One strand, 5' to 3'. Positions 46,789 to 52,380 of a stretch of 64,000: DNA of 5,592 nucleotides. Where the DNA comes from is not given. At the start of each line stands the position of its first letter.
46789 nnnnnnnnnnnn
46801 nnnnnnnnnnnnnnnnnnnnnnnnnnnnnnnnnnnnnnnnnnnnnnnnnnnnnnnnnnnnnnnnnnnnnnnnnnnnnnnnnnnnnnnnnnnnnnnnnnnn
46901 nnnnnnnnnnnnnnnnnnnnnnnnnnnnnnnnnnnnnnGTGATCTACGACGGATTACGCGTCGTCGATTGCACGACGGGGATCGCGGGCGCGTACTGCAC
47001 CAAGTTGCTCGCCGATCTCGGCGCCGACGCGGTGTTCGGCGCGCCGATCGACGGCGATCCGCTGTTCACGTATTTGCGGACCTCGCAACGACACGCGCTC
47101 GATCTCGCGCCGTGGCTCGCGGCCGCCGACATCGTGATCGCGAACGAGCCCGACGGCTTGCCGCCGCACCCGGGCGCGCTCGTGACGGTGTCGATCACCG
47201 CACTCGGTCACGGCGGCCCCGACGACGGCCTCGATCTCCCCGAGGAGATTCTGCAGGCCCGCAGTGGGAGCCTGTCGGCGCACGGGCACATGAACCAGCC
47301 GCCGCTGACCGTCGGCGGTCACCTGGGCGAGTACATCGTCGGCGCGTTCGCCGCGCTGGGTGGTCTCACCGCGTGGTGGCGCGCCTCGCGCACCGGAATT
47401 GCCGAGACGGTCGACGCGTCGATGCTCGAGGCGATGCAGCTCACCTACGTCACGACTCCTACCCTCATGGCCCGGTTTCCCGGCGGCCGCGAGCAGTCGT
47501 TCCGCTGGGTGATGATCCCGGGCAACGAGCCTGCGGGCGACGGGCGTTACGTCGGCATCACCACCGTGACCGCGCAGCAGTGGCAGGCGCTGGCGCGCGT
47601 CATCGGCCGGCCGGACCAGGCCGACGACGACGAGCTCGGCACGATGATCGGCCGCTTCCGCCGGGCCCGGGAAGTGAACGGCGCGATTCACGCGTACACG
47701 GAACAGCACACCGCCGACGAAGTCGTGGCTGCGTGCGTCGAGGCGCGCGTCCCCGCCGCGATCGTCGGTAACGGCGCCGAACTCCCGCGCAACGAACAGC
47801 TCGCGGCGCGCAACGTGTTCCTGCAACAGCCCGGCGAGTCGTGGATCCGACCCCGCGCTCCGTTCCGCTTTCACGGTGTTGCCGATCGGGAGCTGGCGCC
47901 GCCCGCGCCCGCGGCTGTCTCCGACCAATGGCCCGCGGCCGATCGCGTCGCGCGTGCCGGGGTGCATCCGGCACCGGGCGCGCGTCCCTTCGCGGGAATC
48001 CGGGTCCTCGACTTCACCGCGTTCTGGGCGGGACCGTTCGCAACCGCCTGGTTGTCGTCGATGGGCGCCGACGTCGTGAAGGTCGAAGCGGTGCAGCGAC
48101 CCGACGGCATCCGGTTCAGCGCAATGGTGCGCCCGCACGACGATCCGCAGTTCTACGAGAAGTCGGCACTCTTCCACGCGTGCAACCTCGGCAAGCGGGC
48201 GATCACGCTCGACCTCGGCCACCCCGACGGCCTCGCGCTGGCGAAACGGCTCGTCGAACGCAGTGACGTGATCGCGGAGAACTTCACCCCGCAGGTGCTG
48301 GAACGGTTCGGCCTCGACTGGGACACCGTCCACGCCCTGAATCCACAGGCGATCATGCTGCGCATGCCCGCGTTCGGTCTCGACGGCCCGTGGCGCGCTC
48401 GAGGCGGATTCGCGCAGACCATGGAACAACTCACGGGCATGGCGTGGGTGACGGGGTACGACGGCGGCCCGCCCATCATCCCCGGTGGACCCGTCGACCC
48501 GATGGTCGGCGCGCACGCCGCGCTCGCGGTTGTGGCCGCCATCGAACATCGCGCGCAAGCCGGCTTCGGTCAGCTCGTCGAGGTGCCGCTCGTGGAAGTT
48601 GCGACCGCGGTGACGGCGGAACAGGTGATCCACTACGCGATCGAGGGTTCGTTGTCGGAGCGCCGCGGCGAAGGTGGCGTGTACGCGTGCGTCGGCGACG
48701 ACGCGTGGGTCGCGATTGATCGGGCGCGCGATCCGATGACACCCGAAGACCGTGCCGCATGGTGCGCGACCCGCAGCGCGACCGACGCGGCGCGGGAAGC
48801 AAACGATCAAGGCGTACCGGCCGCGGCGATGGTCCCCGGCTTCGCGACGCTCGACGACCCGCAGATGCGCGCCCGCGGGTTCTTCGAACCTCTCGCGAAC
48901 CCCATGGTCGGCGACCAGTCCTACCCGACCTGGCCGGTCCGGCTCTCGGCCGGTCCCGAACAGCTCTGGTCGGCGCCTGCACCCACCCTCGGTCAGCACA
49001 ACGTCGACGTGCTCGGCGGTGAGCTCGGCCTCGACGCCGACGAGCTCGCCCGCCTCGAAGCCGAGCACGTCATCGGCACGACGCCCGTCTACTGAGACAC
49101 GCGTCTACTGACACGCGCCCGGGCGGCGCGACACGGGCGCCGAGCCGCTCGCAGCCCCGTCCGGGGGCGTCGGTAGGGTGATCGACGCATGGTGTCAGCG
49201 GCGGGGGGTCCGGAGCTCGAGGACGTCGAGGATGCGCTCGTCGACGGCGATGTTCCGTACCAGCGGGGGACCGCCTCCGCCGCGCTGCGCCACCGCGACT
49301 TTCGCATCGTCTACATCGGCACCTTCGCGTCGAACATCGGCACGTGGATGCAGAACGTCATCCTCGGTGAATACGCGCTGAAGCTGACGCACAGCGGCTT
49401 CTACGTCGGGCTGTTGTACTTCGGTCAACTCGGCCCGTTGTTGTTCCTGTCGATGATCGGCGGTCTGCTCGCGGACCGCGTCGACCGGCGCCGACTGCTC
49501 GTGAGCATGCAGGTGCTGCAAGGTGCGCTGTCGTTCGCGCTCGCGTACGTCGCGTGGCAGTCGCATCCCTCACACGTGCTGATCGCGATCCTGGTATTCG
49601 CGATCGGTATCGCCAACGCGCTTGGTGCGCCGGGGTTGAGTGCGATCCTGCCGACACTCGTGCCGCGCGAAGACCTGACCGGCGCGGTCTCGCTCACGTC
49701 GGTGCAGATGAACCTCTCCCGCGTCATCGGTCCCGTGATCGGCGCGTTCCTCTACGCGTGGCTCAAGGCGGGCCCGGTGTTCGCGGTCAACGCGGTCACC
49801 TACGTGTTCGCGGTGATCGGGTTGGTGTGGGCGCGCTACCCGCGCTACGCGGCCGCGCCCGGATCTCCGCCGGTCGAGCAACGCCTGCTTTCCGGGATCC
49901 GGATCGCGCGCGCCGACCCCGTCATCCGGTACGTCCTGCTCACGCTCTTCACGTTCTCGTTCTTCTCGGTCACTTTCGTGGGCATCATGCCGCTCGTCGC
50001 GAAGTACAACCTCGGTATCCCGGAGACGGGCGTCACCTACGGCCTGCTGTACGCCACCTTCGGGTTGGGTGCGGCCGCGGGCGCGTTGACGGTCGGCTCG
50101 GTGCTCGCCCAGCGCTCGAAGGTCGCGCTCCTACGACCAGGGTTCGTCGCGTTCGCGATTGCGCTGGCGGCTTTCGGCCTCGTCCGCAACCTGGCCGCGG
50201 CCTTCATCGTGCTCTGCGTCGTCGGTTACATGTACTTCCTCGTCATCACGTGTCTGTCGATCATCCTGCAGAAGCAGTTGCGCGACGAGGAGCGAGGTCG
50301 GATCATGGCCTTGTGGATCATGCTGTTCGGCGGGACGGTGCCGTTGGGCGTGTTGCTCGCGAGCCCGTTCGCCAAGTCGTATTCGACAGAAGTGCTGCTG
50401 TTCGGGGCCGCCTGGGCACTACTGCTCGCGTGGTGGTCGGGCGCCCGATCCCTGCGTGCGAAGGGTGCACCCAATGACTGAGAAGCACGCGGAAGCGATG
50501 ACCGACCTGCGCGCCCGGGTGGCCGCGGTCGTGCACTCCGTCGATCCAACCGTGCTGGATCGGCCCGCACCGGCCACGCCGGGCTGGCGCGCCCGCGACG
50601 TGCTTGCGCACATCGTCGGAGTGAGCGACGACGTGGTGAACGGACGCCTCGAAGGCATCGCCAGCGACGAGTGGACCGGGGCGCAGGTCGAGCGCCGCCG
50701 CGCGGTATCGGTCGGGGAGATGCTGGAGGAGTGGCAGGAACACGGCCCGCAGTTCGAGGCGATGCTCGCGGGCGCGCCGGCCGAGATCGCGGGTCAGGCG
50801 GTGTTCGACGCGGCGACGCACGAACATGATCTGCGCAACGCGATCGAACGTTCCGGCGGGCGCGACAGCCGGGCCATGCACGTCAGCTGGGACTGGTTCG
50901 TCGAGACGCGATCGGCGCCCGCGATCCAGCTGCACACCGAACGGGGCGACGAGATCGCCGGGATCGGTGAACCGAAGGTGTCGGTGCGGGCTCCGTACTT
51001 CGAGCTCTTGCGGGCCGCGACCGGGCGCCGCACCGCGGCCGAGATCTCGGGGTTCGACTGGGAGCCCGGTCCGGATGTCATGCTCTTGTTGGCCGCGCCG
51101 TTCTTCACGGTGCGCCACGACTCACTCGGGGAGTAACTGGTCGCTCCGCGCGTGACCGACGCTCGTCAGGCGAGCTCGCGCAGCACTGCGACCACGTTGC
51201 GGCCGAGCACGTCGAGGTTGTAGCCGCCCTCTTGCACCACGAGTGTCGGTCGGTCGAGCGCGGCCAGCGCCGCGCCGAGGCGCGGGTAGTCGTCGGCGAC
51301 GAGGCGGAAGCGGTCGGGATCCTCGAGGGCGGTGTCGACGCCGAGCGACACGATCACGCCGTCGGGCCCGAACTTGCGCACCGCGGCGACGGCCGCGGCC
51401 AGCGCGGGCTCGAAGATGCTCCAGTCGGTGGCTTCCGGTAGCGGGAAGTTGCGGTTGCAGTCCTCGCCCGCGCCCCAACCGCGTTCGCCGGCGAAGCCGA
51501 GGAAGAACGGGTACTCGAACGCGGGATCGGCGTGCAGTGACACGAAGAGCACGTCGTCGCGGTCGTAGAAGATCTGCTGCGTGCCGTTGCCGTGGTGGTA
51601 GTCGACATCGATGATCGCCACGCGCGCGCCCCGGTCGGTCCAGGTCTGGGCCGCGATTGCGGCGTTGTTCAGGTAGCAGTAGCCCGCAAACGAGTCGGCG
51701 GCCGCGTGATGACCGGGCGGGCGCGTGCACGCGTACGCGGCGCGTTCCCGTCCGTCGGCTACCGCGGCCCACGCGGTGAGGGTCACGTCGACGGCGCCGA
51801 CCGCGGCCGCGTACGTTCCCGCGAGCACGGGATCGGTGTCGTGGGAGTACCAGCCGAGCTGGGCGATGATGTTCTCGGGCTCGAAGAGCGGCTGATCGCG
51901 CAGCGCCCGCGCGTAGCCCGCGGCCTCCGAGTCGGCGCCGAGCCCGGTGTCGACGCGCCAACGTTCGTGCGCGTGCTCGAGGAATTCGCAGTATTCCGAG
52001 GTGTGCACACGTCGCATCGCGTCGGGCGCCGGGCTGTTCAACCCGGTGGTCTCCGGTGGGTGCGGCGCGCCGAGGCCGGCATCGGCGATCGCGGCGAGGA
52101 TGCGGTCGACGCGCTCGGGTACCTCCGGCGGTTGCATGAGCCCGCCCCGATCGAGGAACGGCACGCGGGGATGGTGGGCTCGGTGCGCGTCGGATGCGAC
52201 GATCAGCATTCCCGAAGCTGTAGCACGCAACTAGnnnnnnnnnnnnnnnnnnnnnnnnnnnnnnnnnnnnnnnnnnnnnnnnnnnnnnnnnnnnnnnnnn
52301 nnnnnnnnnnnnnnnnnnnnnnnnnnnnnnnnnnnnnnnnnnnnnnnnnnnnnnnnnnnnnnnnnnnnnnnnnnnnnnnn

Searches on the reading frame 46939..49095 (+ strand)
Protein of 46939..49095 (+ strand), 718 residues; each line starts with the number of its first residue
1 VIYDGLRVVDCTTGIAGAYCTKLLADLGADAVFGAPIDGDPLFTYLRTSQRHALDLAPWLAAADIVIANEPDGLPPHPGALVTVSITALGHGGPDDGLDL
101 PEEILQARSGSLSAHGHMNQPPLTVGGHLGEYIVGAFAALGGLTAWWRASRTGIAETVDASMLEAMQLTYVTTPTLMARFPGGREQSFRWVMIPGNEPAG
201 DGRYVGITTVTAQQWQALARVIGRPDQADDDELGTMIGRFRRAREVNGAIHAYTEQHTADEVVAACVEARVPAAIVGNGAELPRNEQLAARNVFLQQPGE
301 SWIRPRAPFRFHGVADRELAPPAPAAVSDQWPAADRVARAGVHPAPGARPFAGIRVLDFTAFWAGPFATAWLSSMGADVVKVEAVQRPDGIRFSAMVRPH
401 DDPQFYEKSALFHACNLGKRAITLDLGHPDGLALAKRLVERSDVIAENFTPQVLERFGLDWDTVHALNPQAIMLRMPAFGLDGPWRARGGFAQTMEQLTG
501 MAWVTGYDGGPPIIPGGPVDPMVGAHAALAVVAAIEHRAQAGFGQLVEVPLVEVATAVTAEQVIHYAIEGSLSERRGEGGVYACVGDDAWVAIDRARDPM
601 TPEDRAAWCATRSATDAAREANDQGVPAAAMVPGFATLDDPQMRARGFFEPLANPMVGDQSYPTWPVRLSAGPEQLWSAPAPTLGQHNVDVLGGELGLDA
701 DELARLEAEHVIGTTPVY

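Call 4: search_protein_families(library=pfam, proteins=[window:46939-49095:+], max_evalue=0.01)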
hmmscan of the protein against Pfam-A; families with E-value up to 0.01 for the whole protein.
window:46939-49095:+ (718 aa): 2 families
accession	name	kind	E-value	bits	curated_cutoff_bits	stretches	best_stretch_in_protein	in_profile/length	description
PF02515.22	CoA_transf_3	-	4.3e-115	385.2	23.3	4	352-599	2-248/366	CoA-transferase family III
PF02879.22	PGM_PMM_II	-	0.0092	16.9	29.3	0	8-73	24-93/103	Phosphoglucomutase/phosphomannomutase, alpha/beta/alpha domain II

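Call 6: search_protein_families(library=ncbifam, proteins=[window:46939-49095:+], max_evalue=0.01)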
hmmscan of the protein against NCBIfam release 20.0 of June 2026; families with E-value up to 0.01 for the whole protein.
window:46939-49095:+ (718 aa): 7 families
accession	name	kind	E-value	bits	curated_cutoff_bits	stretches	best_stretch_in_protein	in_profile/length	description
NF052585.1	SucGlutTfsCaiB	equivalog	1.5e-65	221.3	750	2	349-577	6-235/394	succinate--glutarate CoA-transferase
NF003809.0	PRK05398.1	subfamily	9e-64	215.6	442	4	349-552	3-201/416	formyl-CoA transferase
TIGR03253.1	oxalate_frc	equivalog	2.5e-61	207.7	504.2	4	349-551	2-199/416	formyl-CoA transferase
NF041294.1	Scnl_mescCoAtase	equivalog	1.7e-55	188.7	700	3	353-578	6-233/381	succinyl-CoA:mesaconate CoA-transferase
NF008511.0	PRK11430.1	equivalog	5e-43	147.7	522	2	349-582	8-235/381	CoA:oxalate CoA-transferase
NF002914.1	PRK03525.1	equivalog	3.2e-24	85.6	413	2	80-296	115-338/400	L-carnitine CoA-transferase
TIGR04253.1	mesacon_CoA_iso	equivalog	1.4e-17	63.8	725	2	352-562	4-205/403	2-methylfumaryl-CoA isomerase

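Call 17: search_solved_structures(query=window:46939-49095:+, max_evalue=1e-10)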
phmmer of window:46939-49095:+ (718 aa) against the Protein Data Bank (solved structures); distinct sequences matched with E-value up to 1e-10: 32.
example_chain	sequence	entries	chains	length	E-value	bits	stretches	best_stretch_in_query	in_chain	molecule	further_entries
9fn0_B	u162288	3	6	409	3.2e-52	181.2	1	348-593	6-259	Subunit of Benzylsuccinate CoA-transferase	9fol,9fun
4ed9_A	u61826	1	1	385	1.4e-39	139.4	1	349-578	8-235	CAIB/BAIF family protein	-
10uh_A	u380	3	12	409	3.8e-36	128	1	347-556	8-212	Formyl-coenzyme a transferase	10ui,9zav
2vjq_A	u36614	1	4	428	1.5e-32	116.1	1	349-553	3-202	FORMYL-COENZYME A TRANSFERASE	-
2vjp_A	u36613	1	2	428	2.7e-32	115.3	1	349-553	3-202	FORMYL-COENZYME A TRANSFERASE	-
1p5h_A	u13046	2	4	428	2.8e-32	115.2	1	349-553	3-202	Formyl-coenzyme A transferase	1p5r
2vjn_A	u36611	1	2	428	3.8e-32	114.8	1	349-553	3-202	FORMYL-COENZYME A TRANSFERASE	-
2vjk_A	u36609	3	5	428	3.9e-32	114.8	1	349-553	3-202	FORMYL-COENZYME A TRANSFERASE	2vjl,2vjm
1t4c_A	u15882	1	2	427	4.3e-32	114.6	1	349-553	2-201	Formyl-CoA:oxalate CoA-transferase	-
2vjo_A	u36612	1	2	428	5.4e-32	114.3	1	349-553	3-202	FORMYL-COENZYME A TRANSFERASE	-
1vgr_A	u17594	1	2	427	9.4e-32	113.5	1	349-553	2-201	Formyl-coenzyme A transferase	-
1t3z_A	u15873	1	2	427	1.2e-31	113.2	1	349-553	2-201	Formyl-coenzyme A transferase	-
2vjm_B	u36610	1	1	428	1.3e-31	113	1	349-553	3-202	FORMYL-COENZYME A TRANSFERASE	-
1vgq_A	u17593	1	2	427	1.4e-31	112.9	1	349-553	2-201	Formyl-coenzyme A transferase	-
1pqy_A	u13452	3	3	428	4e-31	111.4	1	349-552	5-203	Hypothetical protein yfdW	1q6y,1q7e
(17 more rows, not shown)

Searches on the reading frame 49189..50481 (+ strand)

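Call 62: search_protein_families(library=pfam, proteins=[window:49189-50481:+], max_evalue=0.01)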
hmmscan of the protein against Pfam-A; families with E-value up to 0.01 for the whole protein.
window:49189-50481:+ (430 aa): 2 families
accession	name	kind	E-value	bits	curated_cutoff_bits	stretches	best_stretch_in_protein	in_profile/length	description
PF05977.19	MFS_3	-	4.7e-57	194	27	1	29-415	3-387/524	Transmembrane secretion effector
PF07690.21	MFS_1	-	4.6e-41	141.3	33.4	2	42-381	2-340/347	Major Facilitator Superfamily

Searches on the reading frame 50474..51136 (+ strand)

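Call 62: search_protein_families(library=pfam, proteins=[window:50474-51136:+], max_evalue=0.01)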
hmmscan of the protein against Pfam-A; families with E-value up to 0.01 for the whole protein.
window:50474-51136:+ (220 aa): 2 families
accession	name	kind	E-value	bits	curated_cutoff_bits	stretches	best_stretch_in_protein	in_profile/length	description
PF11716.13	MDMPI_N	-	1.7e-08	35.7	24.2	1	11-104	3-106/140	Mycothiol maleylpyruvate isomerase N-terminal domain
PF12867.12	DinB_2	-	0.0011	19.8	24.8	1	10-106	3-95/128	DinB superfamily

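Call 63: search_protein_families(library=ncbifam, proteins=[window:50474-51136:+], max_evalue=0.01)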
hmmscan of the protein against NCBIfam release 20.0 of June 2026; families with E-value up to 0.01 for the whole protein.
window:50474-51136:+ (220 aa): 2 families
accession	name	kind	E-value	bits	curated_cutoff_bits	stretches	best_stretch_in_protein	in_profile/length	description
TIGR03083.1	TIGR03083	domain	1.2e-12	48.6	50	1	13-185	6-202/202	maleylpyruvate isomerase family mycothiol-dependent enzyme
TIGR03086.1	TIGR03086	subfamily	1.3e-08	35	83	1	14-136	6-138/180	TIGR03086 family metal-binding protein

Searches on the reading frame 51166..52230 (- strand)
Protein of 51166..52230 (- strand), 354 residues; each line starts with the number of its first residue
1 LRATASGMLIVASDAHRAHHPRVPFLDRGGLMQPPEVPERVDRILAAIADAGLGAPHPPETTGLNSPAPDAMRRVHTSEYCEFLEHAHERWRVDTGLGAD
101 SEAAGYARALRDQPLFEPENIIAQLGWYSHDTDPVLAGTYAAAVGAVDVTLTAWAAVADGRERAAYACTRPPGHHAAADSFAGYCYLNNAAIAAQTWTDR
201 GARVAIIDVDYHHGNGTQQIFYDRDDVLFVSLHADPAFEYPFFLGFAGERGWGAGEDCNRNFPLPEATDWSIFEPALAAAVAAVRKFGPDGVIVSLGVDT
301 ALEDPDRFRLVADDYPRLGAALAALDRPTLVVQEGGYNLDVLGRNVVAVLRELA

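Call 62: search_protein_families(library=pfam, proteins=[window:51166-52230:-], max_evalue=0.01)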
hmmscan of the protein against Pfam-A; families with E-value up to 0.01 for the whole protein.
window:51166-52230:- (354 aa): 1 family
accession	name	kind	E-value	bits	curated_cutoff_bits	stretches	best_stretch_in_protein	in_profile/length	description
PF00850.24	Hist_deacetyl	-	1.1e-65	222.4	27.9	1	35-352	2-297/298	Histone deacetylase domain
